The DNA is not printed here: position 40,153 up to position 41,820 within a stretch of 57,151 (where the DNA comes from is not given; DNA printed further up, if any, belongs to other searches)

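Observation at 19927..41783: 22 tightly packed genes form a ~22-kb pseudaminic-acid type flagellin glycosylation island abutting the flagellin gene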

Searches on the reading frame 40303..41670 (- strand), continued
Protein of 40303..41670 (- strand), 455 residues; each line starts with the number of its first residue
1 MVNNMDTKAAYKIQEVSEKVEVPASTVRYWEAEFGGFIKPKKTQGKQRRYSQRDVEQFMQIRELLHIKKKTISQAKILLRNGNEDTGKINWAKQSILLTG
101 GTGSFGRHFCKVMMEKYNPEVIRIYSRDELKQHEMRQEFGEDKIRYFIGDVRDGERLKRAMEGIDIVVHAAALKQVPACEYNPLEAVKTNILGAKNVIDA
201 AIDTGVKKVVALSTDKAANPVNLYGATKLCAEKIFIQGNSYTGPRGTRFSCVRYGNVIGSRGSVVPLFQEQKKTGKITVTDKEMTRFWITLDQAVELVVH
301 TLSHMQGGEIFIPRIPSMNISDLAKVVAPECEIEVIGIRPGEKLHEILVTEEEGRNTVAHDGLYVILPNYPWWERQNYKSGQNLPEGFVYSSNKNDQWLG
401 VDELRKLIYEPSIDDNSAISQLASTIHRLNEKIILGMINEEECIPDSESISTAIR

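Call 34: find_homologous_proteins(query=window:40303-41670:-, max_evalue=1e-30)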
Query window:40303-41670:- (455 aa): 8000 proteins with E <= 1e-30 among 8000 candidates; the best 120 are listed.
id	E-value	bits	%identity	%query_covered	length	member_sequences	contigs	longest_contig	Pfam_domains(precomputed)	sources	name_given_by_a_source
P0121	0.0e+0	1023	100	99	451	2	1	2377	PF00376.30,PF13411.13,PF04321.24,PF16363.12,PF02719.22,PF05368.20,PF01073.26,PF07993.19,PF13460.13,PF00106.32,PF01370.28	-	-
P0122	2.7e-245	832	79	100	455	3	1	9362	PF00376.30,PF13411.13,PF04321.24,PF16363.12,PF02719.22,PF05368.20,PF01073.26,PF07993.19,PF13460.13,PF01370.28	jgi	-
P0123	1.1e-243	827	78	99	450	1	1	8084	PF00376.30,PF13411.13,PF04321.24,PF16363.12,PF02719.22,PF05368.20,PF01073.26,PF07993.19,PF13460.13,PF00106.32,PF01370.28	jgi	jgi:UDP-N-acetylglucosamine 4,6-dehydratase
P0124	3.0e-243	825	77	100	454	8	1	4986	PF00376.30,PF13411.13,PF04321.24,PF16363.12,PF02719.22,PF05368.20,PF01073.26,PF07993.19,PF13460.13,PF01370.28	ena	-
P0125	2.2e-238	809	78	99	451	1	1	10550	PF00376.30,PF13411.13,PF04321.24,PF16363.12,PF02719.22,PF05368.20,PF01073.26,PF07993.19,PF13460.13,PF01370.28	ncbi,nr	ncbi:MAG: UDP-N-acetylglucosamine 4,6-dehydratase (inverting) [Deltaproteobacteria bacterium]|nr:UDP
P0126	5.6e-237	805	94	82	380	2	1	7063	PF00376.30,PF13411.13,PF04321.24,PF16363.12,PF02719.22,PF05368.20,PF01073.26,PF07993.19,PF13460.13,PF00106.32,PF01370.28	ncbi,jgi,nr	ncbi:MAG: UDP-N-acetylglucosamine 4,6-dehydratase (inverting) [Deltaproteobacteria bacterium]|nr:UDP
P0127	1.4e-235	800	76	99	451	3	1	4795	PF00376.30,PF13411.13,PF04321.24,PF16363.12,PF02719.22,PF05368.20,PF01073.26,PF07993.19,PF13460.13,PF01370.28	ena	-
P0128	9.5e-233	791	75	98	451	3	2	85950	PF00376.30,PF13411.13,PF04321.24,PF16363.12,PF02719.22,PF05368.20,PF01073.26,PF07993.19,PF13460.13,PF01370.28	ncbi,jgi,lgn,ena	-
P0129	1.6e-230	783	73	98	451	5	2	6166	PF00376.30,PF13411.13,PF04321.24,PF16363.12,PF02719.22,PF05368.20,PF01073.26,PF07993.19,PF13460.13,PF01370.28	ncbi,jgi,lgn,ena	-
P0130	8.8e-230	781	73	99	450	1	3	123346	PF00376.30,PF13411.13,PF04321.24,PF16363.12,PF02719.22,PF05368.20,PF01073.26,PF07993.19,PF13460.13,PF00106.32,PF01370.28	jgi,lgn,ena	-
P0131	2.3e-229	780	74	97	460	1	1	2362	PF00376.30,PF13411.13,PF04321.24,PF16363.12,PF02719.22,PF05368.20,PF01073.26,PF07993.19,PF13460.13,PF00106.32,PF01370.28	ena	-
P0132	2.7e-229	779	73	97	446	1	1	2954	PF00376.30,PF13411.13,PF04321.24,PF16363.12,PF02719.22,PF05368.20,PF01073.26,PF07993.19,PF13460.13,PF01370.28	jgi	jgi:UDP-N-acetylglucosamine 4,6-dehydratase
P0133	4.6e-229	779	75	96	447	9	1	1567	PF00376.30,PF13411.13,PF04321.24,PF16363.12,PF02719.22,PF05368.20,PF01073.26,PF07993.19,PF13460.13,PF01370.28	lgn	-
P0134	7.0e-229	778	73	98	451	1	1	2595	PF00376.30,PF13411.13,PF04321.24,PF16363.12,PF02719.22,PF05368.20,PF01073.26,PF07993.19,PF13460.13,PF01370.28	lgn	-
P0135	1.1e-228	777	73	98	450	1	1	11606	PF00376.30,PF13411.13,PF04321.24,PF16363.12,PF02719.22,PF05368.20,PF01073.26,PF07993.19,PF13460.13,PF00106.32,PF01370.28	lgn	-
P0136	3.8e-228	776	72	98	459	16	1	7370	PF00376.30,PF13411.13,PF04321.24,PF16363.12,PF02719.22,PF05368.20,PF01073.26,PF07993.19,PF13460.13,PF00106.32,PF01370.28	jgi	-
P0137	2.2e-227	773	75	96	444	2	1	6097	PF00376.30,PF13411.13,PF04321.24,PF16363.12,PF02719.22,PF05368.20,PF01073.26,PF07993.19,PF13460.13,PF01370.28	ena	-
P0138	3.8e-227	772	73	97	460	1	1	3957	PF08659.17,PF00376.30,PF13411.13,PF16363.12,PF05368.20,PF01370.28,PF04321.24,PF02719.22,PF01073.26,PF07993.19,PF13460.13,PF00106.32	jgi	jgi:UDP-N-acetylglucosamine 4,6-dehydratase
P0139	9.9e-227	771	73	96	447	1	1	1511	PF00376.30,PF13411.13,PF04321.24,PF16363.12,PF02719.22,PF05368.20,PF01073.26,PF07993.19,PF13460.13,PF00106.32,PF01370.28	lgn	-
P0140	2.6e-226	770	73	97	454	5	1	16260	PF00376.30,PF13411.13,PF04321.24,PF16363.12,PF02719.22,PF05368.20,PF01073.26,PF07993.19,PF13460.13,PF00106.32,PF01370.28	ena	-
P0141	3.3e-226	769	73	97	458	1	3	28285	PF00376.30,PF13411.13,PF04321.24,PF16363.12,PF02719.22,PF05368.20,PF01073.26,PF07993.19,PF13460.13,PF01370.28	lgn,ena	-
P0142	5.3e-226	769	72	96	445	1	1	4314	PF00376.30,PF13411.13,PF04321.24,PF16363.12,PF02719.22,PF05368.20,PF01073.26,PF07993.19,PF13460.13,PF00106.32,PF01370.28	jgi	jgi:UDP-N-acetylglucosamine 4,6-dehydratase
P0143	8.2e-226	768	73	96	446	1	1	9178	PF00376.30,PF13411.13,PF04321.24,PF16363.12,PF02719.22,PF05368.20,PF01073.26,PF07993.19,PF13460.13,PF01370.28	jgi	jgi:UDP-N-acetylglucosamine 4,6-dehydratase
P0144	1.3e-225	767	74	95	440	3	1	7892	PF00376.30,PF13411.13,PF04321.24,PF16363.12,PF02719.22,PF05368.20,PF01073.26,PF07993.19,PF13460.13,PF01370.28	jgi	jgi:UDP-N-acetylglucosamine 4,6-dehydratase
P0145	2.4e-225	766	73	98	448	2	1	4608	PF00376.30,PF13411.13,PF04321.24,PF16363.12,PF02719.22,PF05368.20,PF01073.26,PF07993.19,PF13460.13,PF01370.28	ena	-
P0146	2.5e-225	766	72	97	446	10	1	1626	PF00376.30,PF13411.13,PF04321.24,PF16363.12,PF02719.22,PF05368.20,PF01073.26,PF07993.19,PF13460.13,PF01370.28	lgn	-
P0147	2.6e-225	766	72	97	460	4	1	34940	PF00376.30,PF13411.13,PF04321.24,PF16363.12,PF02719.22,PF05368.20,PF01073.26,PF07993.19,PF13460.13,PF01370.28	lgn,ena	-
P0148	2.8e-225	766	71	98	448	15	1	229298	PF00376.30,PF13411.13,PF04321.24,PF16363.12,PF02719.22,PF05368.20,PF01073.26,PF07993.19,PF13460.13,PF01370.28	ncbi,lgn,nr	ncbi:MAG: UDP-N-acetylglucosamine 4,6-dehydratase (inverting) [Deltaproteobacteria bacterium]|nr:UDP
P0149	2.8e-225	766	71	98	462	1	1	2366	PF00376.30,PF13411.13,PF04321.24,PF16363.12,PF02719.22,PF05368.20,PF01073.26,PF07993.19,PF13460.13,PF01370.28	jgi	jgi:UDP-N-acetylglucosamine 4,6-dehydratase/5-epimerase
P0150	5.2e-225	765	73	96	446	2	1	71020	PF00376.30,PF13411.13,PF04321.24,PF16363.12,PF02719.22,PF05368.20,PF01073.26,PF07993.19,PF13460.13,PF00106.32,PF01370.28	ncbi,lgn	-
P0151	5.4e-225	765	72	97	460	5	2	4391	PF08659.17,PF00376.30,PF13411.13,PF16363.12,PF05368.20,PF01370.28,PF04321.24,PF02719.22,PF01073.26,PF07993.19,PF13460.13,PF00106.32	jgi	-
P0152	6.7e-225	765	71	96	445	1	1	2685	PF00376.30,PF13411.13,PF04321.24,PF16363.12,PF02719.22,PF05368.20,PF01073.26,PF07993.19,PF13460.13,PF01370.28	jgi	jgi:UDP-N-acetylglucosamine 4,6-dehydratase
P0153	7.7e-225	765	73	97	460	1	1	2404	PF00376.30,PF13411.13,PF04321.24,PF16363.12,PF02719.22,PF05368.20,PF01073.26,PF07993.19,PF13460.13,PF00106.32,PF01370.28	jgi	jgi:UDP-N-acetylglucosamine 4,6-dehydratase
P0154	2.5e-224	763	74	97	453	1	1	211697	PF00376.30,PF13411.13,PF04321.24,PF16363.12,PF02719.22,PF05368.20,PF01073.26,PF07993.19,PF13460.13,PF01370.28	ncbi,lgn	ncbi:MAG: UDP-N-acetylglucosamine 4,6-dehydratase (inverting) [Syntrophales bacterium]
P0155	4.6e-224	762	72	96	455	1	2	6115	PF00376.30,PF13411.13,PF04321.24,PF16363.12,PF02719.22,PF05368.20,PF01073.26,PF07993.19,PF13460.13,PF00106.32,PF01370.28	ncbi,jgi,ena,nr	ncbi:MAG TPA: UDP-N-acetylglucosamine 4,6-dehydratase (inverting) [Desulfatiglandales bacterium]|nr:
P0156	5.4e-224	762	73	96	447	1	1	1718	PF00376.30,PF13411.13,PF04321.24,PF16363.12,PF02719.22,PF05368.20,PF01073.26,PF07993.19,PF13460.13,PF01370.28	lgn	-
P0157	6.3e-224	762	72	97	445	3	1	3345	PF00376.30,PF13411.13,PF04321.24,PF16363.12,PF02719.22,PF05368.20,PF01073.26,PF07993.19,PF13460.13,PF01370.28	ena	-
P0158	6.8e-224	762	72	98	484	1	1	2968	PF00376.30,PF13411.13,PF04321.24,PF16363.12,PF02719.22,PF05368.20,PF01073.26,PF07993.19,PF13460.13,PF01370.28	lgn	-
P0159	2.0e-223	760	72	98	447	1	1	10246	PF00376.30,PF13411.13,PF04321.24,PF16363.12,PF02719.22,PF05368.20,PF01073.26,PF07993.19,PF13460.13,PF01370.28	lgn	-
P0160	2.2e-223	760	73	96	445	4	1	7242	PF00376.30,PF13411.13,PF04321.24,PF16363.12,PF02719.22,PF05368.20,PF01073.26,PF07993.19,PF13460.13,PF01370.28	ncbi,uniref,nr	ncbi:MAG: UDP-N-acetylglucosamine 4,6-dehydratase (inverting) [Desulfobacterales bacterium]|uniref:U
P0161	2.4e-223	760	73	96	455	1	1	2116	PF00376.30,PF13411.13,PF04321.24,PF16363.12,PF02719.22,PF05368.20,PF01073.26,PF07993.19,PF13460.13,PF01370.28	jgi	jgi:UDP-N-acetylglucosamine 4,6-dehydratase/5-epimerase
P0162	2.9e-223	760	72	96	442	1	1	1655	PF00376.30,PF13411.13,PF04321.24,PF16363.12,PF02719.22,PF05368.20,PF01073.26,PF07993.19,PF13460.13,PF00106.32,PF01370.28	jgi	jgi:UDP-N-acetylglucosamine 4,6-dehydratase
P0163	3.7e-223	759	72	96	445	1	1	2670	PF00376.30,PF13411.13,PF04321.24,PF16363.12,PF02719.22,PF05368.20,PF01073.26,PF07993.19,PF13460.13,PF01370.28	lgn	-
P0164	3.8e-223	759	72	98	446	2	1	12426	PF00376.30,PF13411.13,PF04321.24,PF16363.12,PF02719.22,PF05368.20,PF01073.26,PF07993.19,PF13460.13,PF00106.32,PF01370.28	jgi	-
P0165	3.9e-223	759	72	98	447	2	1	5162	PF00376.30,PF13411.13,PF04321.24,PF16363.12,PF02719.22,PF05368.20,PF01073.26,PF07993.19,PF13460.13,PF00106.32,PF01370.28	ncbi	-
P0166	4.8e-223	759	71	98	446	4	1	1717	PF00376.30,PF13411.13,PF04321.24,PF16363.12,PF02719.22,PF05368.20,PF01073.26,PF07993.19,PF13460.13,PF00106.32,PF01370.28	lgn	-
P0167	8.6e-223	758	70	99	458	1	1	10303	PF00376.30,PF13411.13,PF04321.24,PF16363.12,PF02719.22,PF05368.20,PF01073.26,PF07993.19,PF13460.13,PF01370.28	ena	-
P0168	1.1e-222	758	71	97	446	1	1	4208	PF00376.30,PF13411.13,PF04321.24,PF16363.12,PF02719.22,PF05368.20,PF01073.26,PF07993.19,PF13460.13,PF00106.32,PF01370.28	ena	-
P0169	1.1e-222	758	71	98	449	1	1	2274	PF00376.30,PF13411.13,PF04321.24,PF16363.12,PF02719.22,PF05368.20,PF01073.26,PF07993.19,PF13460.13,PF00106.32,PF01370.28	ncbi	-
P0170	1.2e-222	758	73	96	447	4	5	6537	PF00376.30,PF13411.13,PF04321.24,PF16363.12,PF02719.22,PF05368.20,PF01073.26,PF07993.19,PF13460.13,PF01370.28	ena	-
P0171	1.5e-222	757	72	97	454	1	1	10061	PF00376.30,PF13411.13,PF04321.24,PF16363.12,PF02719.22,PF05368.20,PF01073.26,PF07993.19,PF13460.13,PF01370.28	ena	-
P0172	2.1e-222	757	71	96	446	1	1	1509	PF00376.30,PF13411.13,PF04321.24,PF16363.12,PF02719.22,PF05368.20,PF01073.26,PF07993.19,PF13460.13,PF00106.32,PF01370.28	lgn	-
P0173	2.5e-222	756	72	95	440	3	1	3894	PF00376.30,PF13411.13,PF04321.24,PF16363.12,PF02719.22,PF05368.20,PF01073.26,PF07993.19,PF13460.13,PF01370.28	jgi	-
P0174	3.8e-222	756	71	98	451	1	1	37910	PF00376.30,PF13411.13,PF04321.24,PF16363.12,PF02719.22,PF05368.20,PF01073.26,PF07993.19,PF13460.13,PF00106.32,PF01370.28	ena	-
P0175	4.4e-222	756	74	95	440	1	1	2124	PF00376.30,PF13411.13,PF04321.24,PF16363.12,PF02719.22,PF05368.20,PF01073.26,PF07993.19,PF13460.13,PF00106.32,PF01370.28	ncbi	-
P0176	5.2e-222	755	70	98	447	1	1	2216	PF00376.30,PF13411.13,PF04321.24,PF16363.12,PF02719.22,PF05368.20,PF01073.26,PF07993.19,PF13460.13,PF00106.32,PF01370.28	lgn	-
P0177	5.3e-222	755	70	98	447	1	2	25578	PF00376.30,PF13411.13,PF04321.24,PF16363.12,PF02719.22,PF05368.20,PF01073.26,PF07993.19,PF13460.13,PF00106.32,PF01370.28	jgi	-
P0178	5.4e-222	755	70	98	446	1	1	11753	PF00376.30,PF13411.13,PF04321.24,PF16363.12,PF02719.22,PF05368.20,PF01073.26,PF07993.19,PF13460.13,PF01370.28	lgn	-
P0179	5.6e-222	755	70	98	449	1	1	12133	PF00376.30,PF13411.13,PF04321.24,PF16363.12,PF02719.22,PF05368.20,PF01073.26,PF07993.19,PF13460.13,PF00106.32,PF01370.28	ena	-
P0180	6.7e-222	755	70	96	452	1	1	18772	PF00376.30,PF13411.13,PF04321.24,PF16363.12,PF02719.22,PF05368.20,PF01073.26,PF07993.19,PF13460.13,PF00106.32,PF01370.28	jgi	jgi:UDP-N-acetylglucosamine 4,6-dehydratase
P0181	7.9e-222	755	73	95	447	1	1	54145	PF00376.30,PF13411.13,PF04321.24,PF16363.12,PF02719.22,PF05368.20,PF01073.26,PF07993.19,PF13460.13,PF01370.28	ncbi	-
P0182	1.0e-221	754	70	99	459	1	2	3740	PF00376.30,PF13411.13,PF04321.24,PF16363.12,PF02719.22,PF05368.20,PF01073.26,PF07993.19,PF13460.13,PF01370.28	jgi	jgi:UDP-N-acetylglucosamine 4,6-dehydratase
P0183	1.3e-221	754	71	96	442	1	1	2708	PF00376.30,PF13411.13,PF04321.24,PF16363.12,PF02719.22,PF05368.20,PF01073.26,PF07993.19,PF13460.13,PF01370.28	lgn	-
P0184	1.6e-221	754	71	96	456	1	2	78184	PF00376.30,PF13411.13,PF04321.24,PF16363.12,PF02719.22,PF05368.20,PF01073.26,PF07993.19,PF13460.13,PF01370.28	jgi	jgi:UDP-N-acetylglucosamine 4,6-dehydratase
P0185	3.2e-221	753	73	95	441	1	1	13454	PF00376.30,PF13411.13,PF04321.24,PF16363.12,PF02719.22,PF05368.20,PF01073.26,PF07993.19,PF13460.13,PF01370.28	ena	-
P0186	3.6e-221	753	73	95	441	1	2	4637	PF00376.30,PF13411.13,PF04321.24,PF16363.12,PF02719.22,PF05368.20,PF01073.26,PF07993.19,PF13460.13,PF01370.28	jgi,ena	-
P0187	7.7e-221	752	72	96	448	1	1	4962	PF00376.30,PF13411.13,PF04321.24,PF16363.12,PF02719.22,PF05368.20,PF01073.26,PF07993.19,PF13460.13,PF01370.28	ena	-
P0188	7.9e-221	752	72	96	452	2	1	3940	PF00376.30,PF13411.13,PF04321.24,PF16363.12,PF02719.22,PF05368.20,PF01073.26,PF07993.19,PF13460.13,PF01370.28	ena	-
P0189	8.5e-221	751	70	97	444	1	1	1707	PF00376.30,PF13411.13,PF04321.24,PF16363.12,PF02719.22,PF05368.20,PF01073.26,PF07993.19,PF13460.13,PF00106.32,PF01370.28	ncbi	-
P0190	9.4e-221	751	72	96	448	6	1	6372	PF08659.17,PF00376.30,PF13411.13,PF16363.12,PF05368.20,PF01370.28,PF04321.24,PF02719.22,PF01073.26,PF07993.19,PF13460.13,PF00106.32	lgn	-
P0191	1.0e-220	751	71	97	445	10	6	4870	PF00376.30,PF13411.13,PF04321.24,PF16363.12,PF02719.22,PF05368.20,PF01073.26,PF07993.19,PF13460.13,PF01370.28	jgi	-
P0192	1.1e-220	751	70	98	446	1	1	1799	PF00376.30,PF13411.13,PF04321.24,PF16363.12,PF02719.22,PF05368.20,PF01073.26,PF07993.19,PF13460.13,PF00106.32,PF01370.28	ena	-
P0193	1.1e-220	751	73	96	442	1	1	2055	PF00376.30,PF13411.13,PF04321.24,PF16363.12,PF02719.22,PF05368.20,PF01073.26,PF07993.19,PF13460.13,PF00106.32,PF01370.28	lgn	-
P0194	1.1e-220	751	71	96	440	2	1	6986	PF00376.30,PF13411.13,PF04321.24,PF16363.12,PF02719.22,PF05368.20,PF01073.26,PF07993.19,PF13460.13,PF00106.32,PF01370.28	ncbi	-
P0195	1.4e-220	751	72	96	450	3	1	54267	PF08659.17,PF00376.30,PF13411.13,PF04321.24,PF16363.12,PF02719.22,PF05368.20,PF01073.26,PF07993.19,PF13460.13,PF01370.28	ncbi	-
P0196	1.6e-220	750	71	97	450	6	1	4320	PF00376.30,PF13411.13,PF04321.24,PF16363.12,PF02719.22,PF05368.20,PF01073.26,PF07993.19,PF13460.13,PF01370.28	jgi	-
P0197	1.7e-220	750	70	98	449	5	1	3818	PF00376.30,PF13411.13,PF04321.24,PF16363.12,PF02719.22,PF05368.20,PF01073.26,PF07993.19,PF13460.13,PF01370.28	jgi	-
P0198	3.3e-220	749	73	95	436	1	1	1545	PF00376.30,PF13411.13,PF04321.24,PF16363.12,PF02719.22,PF05368.20,PF01073.26,PF07993.19,PF13460.13,PF00106.32,PF01370.28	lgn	-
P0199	3.3e-220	749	73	95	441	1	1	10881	PF00376.30,PF13411.13,PF04321.24,PF16363.12,PF02719.22,PF05368.20,PF01073.26,PF07993.19,PF13460.13,PF01370.28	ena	-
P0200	6.0e-220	749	72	97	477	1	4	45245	PF00376.30,PF13411.13,PF04321.24,PF16363.12,PF02719.22,PF05368.20,PF01073.26,PF07993.19,PF13460.13,PF01370.28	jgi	-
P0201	6.3e-220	749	71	96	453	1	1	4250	PF00376.30,PF13411.13,PF04321.24,PF16363.12,PF02719.22,PF05368.20,PF01073.26,PF07993.19,PF13460.13,PF01370.28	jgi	-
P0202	6.4e-220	749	74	95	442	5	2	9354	PF00376.30,PF13411.13,PF04321.24,PF16363.12,PF02719.22,PF05368.20,PF01073.26,PF07993.19,PF13460.13,PF00106.32,PF01370.28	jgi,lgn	-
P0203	7.0e-220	748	70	98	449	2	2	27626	PF00376.30,PF13411.13,PF04321.24,PF16363.12,PF02719.22,PF05368.20,PF01073.26,PF07993.19,PF13460.13,PF01370.28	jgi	-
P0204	1.0e-219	748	70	99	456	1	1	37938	PF00376.30,PF13411.13,PF04321.24,PF16363.12,PF02719.22,PF05368.20,PF01073.26,PF07993.19,PF13460.13,PF00106.32,PF01370.28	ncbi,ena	-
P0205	1.1e-219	748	71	97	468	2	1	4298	PF00376.30,PF13411.13,PF04321.24,PF16363.12,PF02719.22,PF05368.20,PF01073.26,PF07993.19,PF13460.13,PF00106.32,PF01370.28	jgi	-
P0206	1.1e-219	748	72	96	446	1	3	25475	PF00376.30,PF13411.13,PF04321.24,PF16363.12,PF02719.22,PF05368.20,PF01073.26,PF07993.19,PF13460.13,PF01370.28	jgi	-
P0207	1.4e-219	747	69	99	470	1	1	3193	PF00376.30,PF13411.13,PF04321.24,PF16363.12,PF02719.22,PF05368.20,PF01073.26,PF07993.19,PF13460.13,PF01370.28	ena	-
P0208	1.7e-219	747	72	97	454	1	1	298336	PF00376.30,PF13411.13,PF04321.24,PF16363.12,PF02719.22,PF05368.20,PF01073.26,PF07993.19,PF13460.13,PF01370.28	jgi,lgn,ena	-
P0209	1.8e-219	747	73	95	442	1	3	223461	PF00376.30,PF13411.13,PF04321.24,PF16363.12,PF02719.22,PF05368.20,PF01073.26,PF07993.19,PF13460.13,PF00106.32,PF01370.28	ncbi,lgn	ncbi:MAG: UDP-N-acetylglucosamine 4,6-dehydratase (inverting) [Thermodesulfobacteriota bacterium]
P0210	2.6e-219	746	71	96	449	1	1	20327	PF00376.30,PF13411.13,PF04321.24,PF16363.12,PF02719.22,PF05368.20,PF01073.26,PF07993.19,PF13460.13,PF01370.28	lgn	-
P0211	3.3e-219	746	72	96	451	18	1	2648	PF00376.30,PF13411.13,PF04321.24,PF16363.12,PF02719.22,PF05368.20,PF01073.26,PF07993.19,PF13460.13,PF01370.28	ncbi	-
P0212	4.4e-219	746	72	96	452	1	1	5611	PF00376.30,PF13411.13,PF04321.24,PF16363.12,PF02719.22,PF05368.20,PF01073.26,PF07993.19,PF13460.13,PF00106.32,PF01370.28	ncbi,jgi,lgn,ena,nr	ncbi:MAG: UDP-N-acetylglucosamine 4,6-dehydratase (inverting) [Proteobacteria bacterium]|nr:UDP-N-ac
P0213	5.3e-219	745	71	96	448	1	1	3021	PF00376.30,PF13411.13,PF04321.24,PF16363.12,PF02719.22,PF05368.20,PF01073.26,PF07993.19,PF13460.13,PF01370.28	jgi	jgi:UDP-N-acetylglucosamine 4,6-dehydratase/5-epimerase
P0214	6.2e-219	745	71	96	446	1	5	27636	PF00376.30,PF13411.13,PF04321.24,PF16363.12,PF02719.22,PF05368.20,PF01073.26,PF07993.19,PF13460.13,PF01370.28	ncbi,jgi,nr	ncbi:MAG: UDP-N-acetylglucosamine 4,6-dehydratase (inverting) [Desulfobacteraceae bacterium]|nr:UDP-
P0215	1.0e-218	745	71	97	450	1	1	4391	PF00376.30,PF13411.13,PF04321.24,PF16363.12,PF02719.22,PF05368.20,PF01073.26,PF07993.19,PF13460.13,PF01370.28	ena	-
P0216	1.4e-218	744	70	97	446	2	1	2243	PF00376.30,PF13411.13,PF04321.24,PF16363.12,PF02719.22,PF05368.20,PF01073.26,PF07993.19,PF13460.13,PF01370.28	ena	-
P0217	2.4e-218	743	70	98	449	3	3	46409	PF00376.30,PF13411.13,PF04321.24,PF16363.12,PF02719.22,PF05368.20,PF01073.26,PF07993.19,PF13460.13,PF01370.28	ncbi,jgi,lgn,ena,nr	ncbi:MAG TPA: UDP-N-acetylglucosamine 4,6-dehydratase (inverting) [Syntrophales bacterium]|nr:UDP-N-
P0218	9.2e-218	741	70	96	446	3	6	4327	PF00376.30,PF13411.13,PF04321.24,PF16363.12,PF02719.22,PF05368.20,PF01073.26,PF07993.19,PF13460.13,PF00106.32,PF01370.28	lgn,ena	-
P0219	1.6e-217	741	70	96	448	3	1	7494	PF00376.30,PF13411.13,PF04321.24,PF16363.12,PF02719.22,PF05368.20,PF01073.26,PF07993.19,PF13460.13,PF01370.28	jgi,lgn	jgi:UDP-N-acetylglucosamine 4,6-dehydratase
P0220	3.1e-217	740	69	97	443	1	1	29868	PF00376.30,PF13411.13,PF04321.24,PF16363.12,PF02719.22,PF05368.20,PF01073.26,PF07993.19,PF13460.13,PF00106.32,PF01370.28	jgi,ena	-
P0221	4.5e-217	739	71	96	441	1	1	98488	PF00376.30,PF13411.13,PF04321.24,PF16363.12,PF02719.22,PF05368.20,PF01073.26,PF07993.19,PF13460.13,PF01370.28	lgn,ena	-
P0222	4.7e-217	739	70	96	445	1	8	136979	PF00376.30,PF13411.13,PF04321.24,PF16363.12,PF02719.22,PF05368.20,PF01073.26,PF07993.19,PF13460.13,PF00106.32,PF01370.28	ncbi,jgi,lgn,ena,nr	ncbi:MAG: UDP-N-acetylglucosamine 4,6-dehydratase (inverting) [Deltaproteobacteria bacterium]|nr:UDP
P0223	6.4e-217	739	71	96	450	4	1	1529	PF00376.30,PF13411.13,PF04321.24,PF16363.12,PF02719.22,PF05368.20,PF01073.26,PF07993.19,PF13460.13,PF00106.32,PF01370.28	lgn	-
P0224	7.0e-217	739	70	97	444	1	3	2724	PF00376.30,PF13411.13,PF04321.24,PF16363.12,PF02719.22,PF05368.20,PF01073.26,PF07993.19,PF13460.13,PF00106.32,PF01370.28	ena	-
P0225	5.0e-216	736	70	96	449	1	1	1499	PF12728.14,PF00376.30,PF13411.13,PF04321.24,PF16363.12,PF02719.22,PF05368.20,PF01073.26,PF07993.19,PF13460.13,PF01370.28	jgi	jgi:UDP-N-acetylglucosamine 4,6-dehydratase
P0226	1.3e-215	734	71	97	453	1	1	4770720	PF00376.30,PF13411.13,PF04321.24,PF16363.12,PF02719.22,PF05368.20,PF01073.26,PF07993.19,PF13460.13,PF00106.32,PF01370.28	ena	-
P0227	2.7e-215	733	69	97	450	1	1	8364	PF00376.30,PF13411.13,PF04321.24,PF16363.12,PF02719.22,PF05368.20,PF01073.26,PF07993.19,PF13460.13,PF01370.28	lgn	-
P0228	3.0e-215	733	70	96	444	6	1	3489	PF00376.30,PF13411.13,PF04321.24,PF16363.12,PF02719.22,PF05368.20,PF01073.26,PF07993.19,PF13460.13,PF01370.28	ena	-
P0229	4.9e-215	732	71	96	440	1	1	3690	PF00376.30,PF13411.13,PF04321.24,PF16363.12,PF02719.22,PF05368.20,PF01073.26,PF07993.19,PF13460.13,PF01370.28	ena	-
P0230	7.0e-215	732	72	93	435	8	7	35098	PF00376.30,PF13411.13,PF04321.24,PF16363.12,PF02719.22,PF05368.20,PF01073.26,PF07993.19,PF13460.13,PF00106.32,PF01370.28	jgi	-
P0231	2.2e-214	730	70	97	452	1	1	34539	PF00376.30,PF13411.13,PF04321.24,PF16363.12,PF02719.22,PF05368.20,PF01073.26,PF07993.19,PF13460.13,PF00106.32,PF01370.28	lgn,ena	-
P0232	1.3e-213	728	71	93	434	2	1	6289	PF00376.30,PF13411.13,PF04321.24,PF16363.12,PF02719.22,PF05368.20,PF01073.26,PF07993.19,PF13460.13,PF00106.32,PF01370.28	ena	-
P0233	1.5e-213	728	69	97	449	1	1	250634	PF00376.30,PF13411.13,PF04321.24,PF16363.12,PF02719.22,PF05368.20,PF01073.26,PF07993.19,PF13460.13,PF01370.28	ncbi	ncbi:MAG: UDP-N-acetylglucosamine 4,6-dehydratase (inverting) [Syntrophales bacterium]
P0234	2.2e-213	727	70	96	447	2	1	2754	PF00376.30,PF13411.13,PF04321.24,PF16363.12,PF02719.22,PF05368.20,PF01073.26,PF07993.19,PF13460.13,PF00106.32,PF01370.28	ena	-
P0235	2.2e-213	727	69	96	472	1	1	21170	PF00376.30,PF13411.13,PF04321.24,PF16363.12,PF02719.22,PF05368.20,PF01073.26,PF07993.19,PF13460.13,PF00106.32,PF01370.28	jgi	-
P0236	2.5e-213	727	69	98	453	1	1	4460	PF00376.30,PF13411.13,PF04321.24,PF16363.12,PF02719.22,PF05368.20,PF01073.26,PF07993.19,PF13460.13,PF01370.28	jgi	jgi:UDP-N-acetylglucosamine 4,6-dehydratase/5-epimerase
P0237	3.3e-213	726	70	95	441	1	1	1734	PF00376.30,PF13411.13,PF04321.24,PF16363.12,PF02719.22,PF05368.20,PF01073.26,PF07993.19,PF13460.13,PF00106.32,PF01370.28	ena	-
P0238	3.6e-213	726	69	96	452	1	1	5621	PF00376.30,PF13411.13,PF04321.24,PF16363.12,PF02719.22,PF05368.20,PF01073.26,PF07993.19,PF13460.13,PF01370.28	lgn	-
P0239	4.7e-213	726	71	96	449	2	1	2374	PF00376.30,PF13411.13,PF04321.24,PF16363.12,PF02719.22,PF05368.20,PF01073.26,PF07993.19,PF13460.13,PF01370.28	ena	-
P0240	7.9e-213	725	70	96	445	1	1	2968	PF08659.17,PF00376.30,PF13411.13,PF16363.12,PF05368.20,PF01370.28,PF04321.24,PF02719.22,PF01073.26,PF07993.19,PF13460.13,PF00106.32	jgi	-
